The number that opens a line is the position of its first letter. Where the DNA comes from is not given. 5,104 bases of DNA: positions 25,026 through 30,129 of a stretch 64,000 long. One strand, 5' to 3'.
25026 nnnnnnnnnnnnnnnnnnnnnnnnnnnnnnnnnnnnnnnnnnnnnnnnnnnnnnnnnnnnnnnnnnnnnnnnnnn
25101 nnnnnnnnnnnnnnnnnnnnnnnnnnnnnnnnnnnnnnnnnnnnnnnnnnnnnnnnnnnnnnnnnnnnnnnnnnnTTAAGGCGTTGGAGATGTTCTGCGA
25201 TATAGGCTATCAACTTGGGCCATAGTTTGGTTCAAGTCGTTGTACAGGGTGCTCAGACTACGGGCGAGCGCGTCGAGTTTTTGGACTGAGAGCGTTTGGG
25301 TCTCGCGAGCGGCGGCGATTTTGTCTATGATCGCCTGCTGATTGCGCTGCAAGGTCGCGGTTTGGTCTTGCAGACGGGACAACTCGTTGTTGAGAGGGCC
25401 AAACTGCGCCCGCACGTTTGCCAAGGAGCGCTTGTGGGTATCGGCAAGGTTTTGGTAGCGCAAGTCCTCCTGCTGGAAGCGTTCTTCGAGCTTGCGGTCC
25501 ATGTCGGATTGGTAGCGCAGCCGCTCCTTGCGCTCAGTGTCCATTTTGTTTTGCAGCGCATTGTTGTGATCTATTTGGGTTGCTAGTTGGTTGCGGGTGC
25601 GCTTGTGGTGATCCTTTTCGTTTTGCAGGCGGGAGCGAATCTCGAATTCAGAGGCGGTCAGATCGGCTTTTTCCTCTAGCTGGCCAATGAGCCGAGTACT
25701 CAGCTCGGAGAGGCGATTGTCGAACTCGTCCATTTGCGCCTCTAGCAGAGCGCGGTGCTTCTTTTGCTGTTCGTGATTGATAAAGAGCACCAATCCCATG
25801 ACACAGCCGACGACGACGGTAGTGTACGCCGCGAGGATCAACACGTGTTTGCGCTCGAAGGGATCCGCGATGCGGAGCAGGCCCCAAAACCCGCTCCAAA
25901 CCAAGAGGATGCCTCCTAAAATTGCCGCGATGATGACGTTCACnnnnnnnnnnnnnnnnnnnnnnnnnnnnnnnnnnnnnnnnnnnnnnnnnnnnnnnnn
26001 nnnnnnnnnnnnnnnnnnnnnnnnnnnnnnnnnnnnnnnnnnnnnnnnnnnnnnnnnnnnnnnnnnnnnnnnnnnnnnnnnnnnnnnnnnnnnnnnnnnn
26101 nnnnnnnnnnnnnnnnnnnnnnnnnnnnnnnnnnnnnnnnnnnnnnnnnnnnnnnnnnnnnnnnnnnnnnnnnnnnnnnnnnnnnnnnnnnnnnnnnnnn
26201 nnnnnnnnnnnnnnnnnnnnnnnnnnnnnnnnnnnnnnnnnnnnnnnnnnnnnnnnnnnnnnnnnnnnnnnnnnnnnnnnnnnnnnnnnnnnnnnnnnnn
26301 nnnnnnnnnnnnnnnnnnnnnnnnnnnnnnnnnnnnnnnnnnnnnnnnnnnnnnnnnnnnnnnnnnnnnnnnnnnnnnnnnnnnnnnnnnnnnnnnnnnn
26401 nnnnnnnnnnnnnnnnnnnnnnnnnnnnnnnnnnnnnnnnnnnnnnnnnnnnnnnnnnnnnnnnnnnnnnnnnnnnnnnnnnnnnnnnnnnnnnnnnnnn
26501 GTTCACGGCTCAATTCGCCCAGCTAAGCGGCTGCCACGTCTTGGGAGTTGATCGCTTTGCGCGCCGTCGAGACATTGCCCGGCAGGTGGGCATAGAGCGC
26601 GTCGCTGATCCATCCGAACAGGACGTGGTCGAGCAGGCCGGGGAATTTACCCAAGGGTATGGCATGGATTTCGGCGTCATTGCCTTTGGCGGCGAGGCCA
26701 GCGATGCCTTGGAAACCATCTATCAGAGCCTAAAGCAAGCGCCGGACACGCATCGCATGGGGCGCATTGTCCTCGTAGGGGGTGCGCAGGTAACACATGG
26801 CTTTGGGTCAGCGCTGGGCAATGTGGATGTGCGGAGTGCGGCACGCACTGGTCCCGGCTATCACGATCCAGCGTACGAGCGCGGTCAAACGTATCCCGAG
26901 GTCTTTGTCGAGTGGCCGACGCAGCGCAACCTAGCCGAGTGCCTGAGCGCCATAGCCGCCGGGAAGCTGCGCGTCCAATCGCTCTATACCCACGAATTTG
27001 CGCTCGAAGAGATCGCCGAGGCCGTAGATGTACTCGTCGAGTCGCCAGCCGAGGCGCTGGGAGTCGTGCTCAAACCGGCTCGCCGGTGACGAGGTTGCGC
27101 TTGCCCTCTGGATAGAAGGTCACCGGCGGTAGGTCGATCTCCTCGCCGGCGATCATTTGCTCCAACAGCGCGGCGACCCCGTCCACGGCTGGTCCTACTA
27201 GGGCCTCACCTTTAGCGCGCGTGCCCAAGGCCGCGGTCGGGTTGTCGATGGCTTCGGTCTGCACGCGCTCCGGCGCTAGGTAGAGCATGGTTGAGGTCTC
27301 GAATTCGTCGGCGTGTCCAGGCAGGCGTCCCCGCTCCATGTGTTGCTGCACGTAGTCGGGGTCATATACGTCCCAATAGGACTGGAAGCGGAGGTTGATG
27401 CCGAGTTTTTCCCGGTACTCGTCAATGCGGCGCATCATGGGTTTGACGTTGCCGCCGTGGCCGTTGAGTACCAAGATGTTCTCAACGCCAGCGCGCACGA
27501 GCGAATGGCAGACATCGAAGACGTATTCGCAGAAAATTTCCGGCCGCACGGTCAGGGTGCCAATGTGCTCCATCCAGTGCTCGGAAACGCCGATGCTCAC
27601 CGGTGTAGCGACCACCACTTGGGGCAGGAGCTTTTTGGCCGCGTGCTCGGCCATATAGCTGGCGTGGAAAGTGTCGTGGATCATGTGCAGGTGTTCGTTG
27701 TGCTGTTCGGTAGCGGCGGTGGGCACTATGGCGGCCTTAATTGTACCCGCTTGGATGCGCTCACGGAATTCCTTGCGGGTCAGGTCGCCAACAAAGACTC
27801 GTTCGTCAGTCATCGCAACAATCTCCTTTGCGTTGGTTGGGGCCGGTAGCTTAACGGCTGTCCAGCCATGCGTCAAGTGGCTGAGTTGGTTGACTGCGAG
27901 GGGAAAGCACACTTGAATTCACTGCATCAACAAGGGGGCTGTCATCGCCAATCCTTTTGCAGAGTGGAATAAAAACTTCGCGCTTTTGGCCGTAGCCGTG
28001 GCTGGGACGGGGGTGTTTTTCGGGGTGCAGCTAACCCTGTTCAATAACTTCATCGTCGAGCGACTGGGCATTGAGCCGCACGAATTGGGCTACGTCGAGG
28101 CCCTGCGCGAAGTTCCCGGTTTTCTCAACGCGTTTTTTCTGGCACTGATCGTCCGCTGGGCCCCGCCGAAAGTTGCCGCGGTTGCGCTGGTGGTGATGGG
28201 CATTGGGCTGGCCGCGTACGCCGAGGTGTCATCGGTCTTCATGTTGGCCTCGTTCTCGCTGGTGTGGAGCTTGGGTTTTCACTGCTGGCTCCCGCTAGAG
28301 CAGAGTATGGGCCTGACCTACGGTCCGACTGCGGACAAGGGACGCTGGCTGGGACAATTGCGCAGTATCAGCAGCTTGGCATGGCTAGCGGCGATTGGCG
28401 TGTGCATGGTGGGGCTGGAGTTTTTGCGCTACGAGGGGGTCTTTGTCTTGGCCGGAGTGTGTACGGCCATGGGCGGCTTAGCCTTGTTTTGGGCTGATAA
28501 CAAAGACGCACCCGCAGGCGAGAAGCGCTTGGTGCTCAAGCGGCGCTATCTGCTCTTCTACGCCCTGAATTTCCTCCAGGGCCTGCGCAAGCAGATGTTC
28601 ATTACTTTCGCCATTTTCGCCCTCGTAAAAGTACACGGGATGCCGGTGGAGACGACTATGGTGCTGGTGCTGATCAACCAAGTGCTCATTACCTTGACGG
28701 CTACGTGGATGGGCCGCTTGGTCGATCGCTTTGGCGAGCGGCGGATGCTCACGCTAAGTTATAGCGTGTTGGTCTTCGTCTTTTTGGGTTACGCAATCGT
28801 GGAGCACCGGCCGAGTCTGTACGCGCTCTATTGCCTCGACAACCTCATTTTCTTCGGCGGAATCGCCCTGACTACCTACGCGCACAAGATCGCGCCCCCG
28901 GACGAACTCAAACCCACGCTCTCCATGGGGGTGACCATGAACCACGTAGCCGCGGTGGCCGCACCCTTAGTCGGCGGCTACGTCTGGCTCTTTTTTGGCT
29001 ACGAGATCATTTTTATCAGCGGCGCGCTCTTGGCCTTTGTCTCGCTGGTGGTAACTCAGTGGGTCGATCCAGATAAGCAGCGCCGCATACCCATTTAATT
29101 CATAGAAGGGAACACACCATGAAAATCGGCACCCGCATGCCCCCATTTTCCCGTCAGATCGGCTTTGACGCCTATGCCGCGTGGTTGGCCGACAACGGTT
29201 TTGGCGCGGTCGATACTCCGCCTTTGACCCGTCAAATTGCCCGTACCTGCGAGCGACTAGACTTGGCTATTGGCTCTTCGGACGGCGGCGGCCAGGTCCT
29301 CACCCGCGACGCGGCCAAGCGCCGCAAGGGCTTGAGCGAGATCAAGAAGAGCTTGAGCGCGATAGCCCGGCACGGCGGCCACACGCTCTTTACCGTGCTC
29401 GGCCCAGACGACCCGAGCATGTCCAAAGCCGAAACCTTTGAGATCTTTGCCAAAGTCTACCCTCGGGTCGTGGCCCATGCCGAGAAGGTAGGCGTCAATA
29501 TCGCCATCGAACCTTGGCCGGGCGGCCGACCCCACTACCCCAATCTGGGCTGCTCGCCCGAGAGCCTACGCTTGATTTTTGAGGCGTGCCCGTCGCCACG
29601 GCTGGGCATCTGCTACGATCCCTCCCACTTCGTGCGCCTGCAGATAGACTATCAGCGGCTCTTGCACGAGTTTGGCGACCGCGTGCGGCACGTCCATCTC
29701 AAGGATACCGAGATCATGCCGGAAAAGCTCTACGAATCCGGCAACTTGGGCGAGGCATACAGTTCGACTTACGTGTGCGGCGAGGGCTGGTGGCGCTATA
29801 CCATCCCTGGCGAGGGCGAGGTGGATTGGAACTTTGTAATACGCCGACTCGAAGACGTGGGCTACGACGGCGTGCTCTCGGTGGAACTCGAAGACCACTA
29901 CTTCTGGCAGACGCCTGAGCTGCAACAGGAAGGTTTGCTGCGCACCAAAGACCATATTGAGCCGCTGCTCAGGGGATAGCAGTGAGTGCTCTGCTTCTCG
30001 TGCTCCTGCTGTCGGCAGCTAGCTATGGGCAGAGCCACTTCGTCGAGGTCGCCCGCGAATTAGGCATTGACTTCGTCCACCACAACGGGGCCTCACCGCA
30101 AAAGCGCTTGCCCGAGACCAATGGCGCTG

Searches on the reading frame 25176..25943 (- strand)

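Call 3: search_protein_families(library=pfam, proteins=[window:25176-25943:-], max_evalue=1)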
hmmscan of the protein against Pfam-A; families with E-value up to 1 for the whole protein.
window:25176-25943:- (255 aa): 11 families
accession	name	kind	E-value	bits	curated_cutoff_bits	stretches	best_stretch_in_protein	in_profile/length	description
PF03334.19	PhaG_MnhG_YufB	-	0.0039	17.8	23.4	1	8-60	2-53/80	Na+/H+ antiporter subunit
PF06156.18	YabA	-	0.018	16.1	30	1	171-236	14-79/103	Initiation control protein YabA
PF08395.17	7tm_7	-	0.075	12.8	26.6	0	175-249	178-237/370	7tm Chemosensory receptor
PF05377.16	FlaC_arch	-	0.12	13.2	27.8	0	184-210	5-31/55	Flagella accessory protein C (FlaC)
PF11744.14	ALMT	-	0.18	11.1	20.6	1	44-247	272-470/471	Aluminium activated malate transporter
PF05405.19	Mt_ATP-synt_B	-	0.23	11.6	21.7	1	42-160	17-132/163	Mitochondrial ATP synthase B chain precursor (ATP-synt_B)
PF16030.10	GD_N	-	0.28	11.9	29.6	1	82-144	15-74/108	Serine protease gd N-terminus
PF12650.12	DUF3784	-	0.31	11.7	28.1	1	7-56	44-91/94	Domain of unknown function (DUF3784)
PF07303.18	Occludin_ELL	-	0.34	12.1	31.2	1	152-222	13-79/101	Occludin homology domain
PF05302.16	DUF720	-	0.57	10.5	25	0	121-233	24-118/125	Protein of unknown function (DUF720)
PF20661.2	SutA-RBD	-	0.61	9.9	29.3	0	62-74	5-17/35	SutA RNAP-binding domain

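Call 4: search_protein_families(library=ncbifam, proteins=[window:25176-25943:-], max_evalue=1)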
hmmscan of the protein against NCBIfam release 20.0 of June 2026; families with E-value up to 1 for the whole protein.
window:25176-25943:- (255 aa): 17 families
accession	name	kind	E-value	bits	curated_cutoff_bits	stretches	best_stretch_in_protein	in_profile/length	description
TIGR02168.1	SMC_prok_B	equivalog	0.00043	18.1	567.35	1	59-249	725-917/1181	chromosome segregation protein SMC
TIGR02169.1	SMC_prok_A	equivalog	0.0022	15.7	729.4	1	134-252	672-790/1165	chromosome segregation protein SMC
NF008522.0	PRK11449.1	equivalog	0.021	13.9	481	1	193-238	20-64/259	metal-dependent hydrolase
NF045487.1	ASRP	equivalog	0.048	12.3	300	1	66-239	314-474/593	archaea-specific SMC-related protein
NF009316.0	PRK12674.1-5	equivalog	0.055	13.3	122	1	4-60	9-64/121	Na+/H+ antiporter subunit G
NF040598.1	Ala_zip_lipo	subfamily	0.08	13.5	43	0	173-214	23-64/90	Lpp/OprI family alanine-zipper lipoprotein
NF009238.0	PRK12592.1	equivalog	0.13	12.2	170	1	5-59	12-66/126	putative monovalent cation/H+ antiporter subunit G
NF009320.0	PRK12675.1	equivalog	0.17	12.5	128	1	5-66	5-64/104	putative monovalent cation/H+ antiporter subunit G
NF009644.1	PRK13169.1-5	equivalog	0.18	12.4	130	1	66-119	12-65/116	DNA replication initiation control protein YabA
NF047472.1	LA_3696_Nterm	subfamily_domain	0.22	11.4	32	1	51-80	21-50/51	LA_3696 family protein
NF009313.0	PRK12674.1-1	equivalog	0.23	11.3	151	1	7-67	12-72/140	Na+/H+ antiporter subunit G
NF033914.0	antiphage_ZorA_1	subfamily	0.27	9.5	190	1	67-246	397-574/619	anti-phage ZorAB system protein ZorA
NF002572.0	PRK02224.1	equivalog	0.53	8.5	1087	1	58-216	568-721/888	DNA double-strand break repair ATPase Rad50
NF006543.0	PRK09039.1-2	equivalog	0.6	9.8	305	0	64-140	49-125/350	peptidoglycan -binding protein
TIGR03142.1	cytochro_ccmI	equivalog_domain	0.7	10.2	29.3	1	35-119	3-86/118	c-type cytochrome biogenesis protein CcmI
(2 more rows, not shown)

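Call 5: search_protein_families(library=padloc, proteins=[window:25176-25943:-], max_evalue=1)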
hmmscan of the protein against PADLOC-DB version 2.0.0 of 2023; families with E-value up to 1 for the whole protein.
window:25176-25943:- (255 aa): 12 families
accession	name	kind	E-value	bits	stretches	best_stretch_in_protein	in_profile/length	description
PDLC00581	JetC3|JetC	-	0.0022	13.8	1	52-237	737-920/1473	DUF3584 domain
PDLC00580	JetC3|JetC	-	0.0058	12.9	1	58-226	308-470/1068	DUF3584 domain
PDLC04890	PDC-S06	-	0.02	11.4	1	56-206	308-454/732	-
PDLC00601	ZorA1|ZorA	-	0.022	11.4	1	60-245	382-555/699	MotA/ExbB/TolQ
PDLC03865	LmuB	-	0.03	10.5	1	67-240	549-725/1007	-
PDLC00605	ZorA1|ZorA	-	0.043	10.1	1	67-246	454-631/700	MotA/ExbB/TolQ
PDLC03868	LmuB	-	0.054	9.7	1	61-242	551-736/1035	-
PDLC00518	JetC1|JetC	-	0.061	9.1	1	58-239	285-461/1112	DUF3584 domain; MukB-like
PDLC00519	JetC1|JetC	-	0.088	9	1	54-241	269-454/1097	DUF3584 domain; MukB-like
PDLC03859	LmuB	-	0.21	8.7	1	71-216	302-491/611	-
PDLC00512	JetC1|JetC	-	0.78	5.7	1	67-239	289-455/1123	DUF3584 domain; MukB-like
PDLC03863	LmuB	-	0.97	6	0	110-242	173-300/610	-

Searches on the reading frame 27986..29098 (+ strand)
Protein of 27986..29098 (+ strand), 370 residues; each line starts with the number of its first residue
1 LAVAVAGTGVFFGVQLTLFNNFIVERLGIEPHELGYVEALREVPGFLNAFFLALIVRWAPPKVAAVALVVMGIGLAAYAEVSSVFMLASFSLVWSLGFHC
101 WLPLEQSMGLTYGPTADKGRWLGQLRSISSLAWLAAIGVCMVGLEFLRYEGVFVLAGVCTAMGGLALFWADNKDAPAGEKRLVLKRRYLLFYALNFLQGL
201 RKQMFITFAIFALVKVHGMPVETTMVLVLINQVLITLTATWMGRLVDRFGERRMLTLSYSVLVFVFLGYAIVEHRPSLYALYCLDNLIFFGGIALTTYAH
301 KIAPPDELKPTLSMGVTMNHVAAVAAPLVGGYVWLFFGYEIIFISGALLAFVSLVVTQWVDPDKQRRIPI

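Call 49: search_protein_families(library=pfam, proteins=[window:27986-29098:+], max_evalue=0.00001)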
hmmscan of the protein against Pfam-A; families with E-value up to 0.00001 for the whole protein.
window:27986-29098:+ (370 aa): 1 family
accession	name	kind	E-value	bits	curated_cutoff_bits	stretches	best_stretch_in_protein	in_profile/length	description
PF07690.21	MFS_1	-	3.8e-20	72.6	33.4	1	3-307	3-327/347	Major Facilitator Superfamily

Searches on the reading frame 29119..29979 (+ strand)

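Call 49: search_protein_families(library=pfam, proteins=[window:29119-29979:+], max_evalue=0.00001)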
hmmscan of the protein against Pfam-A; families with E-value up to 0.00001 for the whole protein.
window:29119-29979:+ (286 aa): 1 family
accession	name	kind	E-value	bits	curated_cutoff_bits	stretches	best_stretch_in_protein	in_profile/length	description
PF01261.30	AP_endonuc_2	-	2.9e-33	116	31.1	1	12-274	5-244/249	Xylose isomerase-like TIM barrel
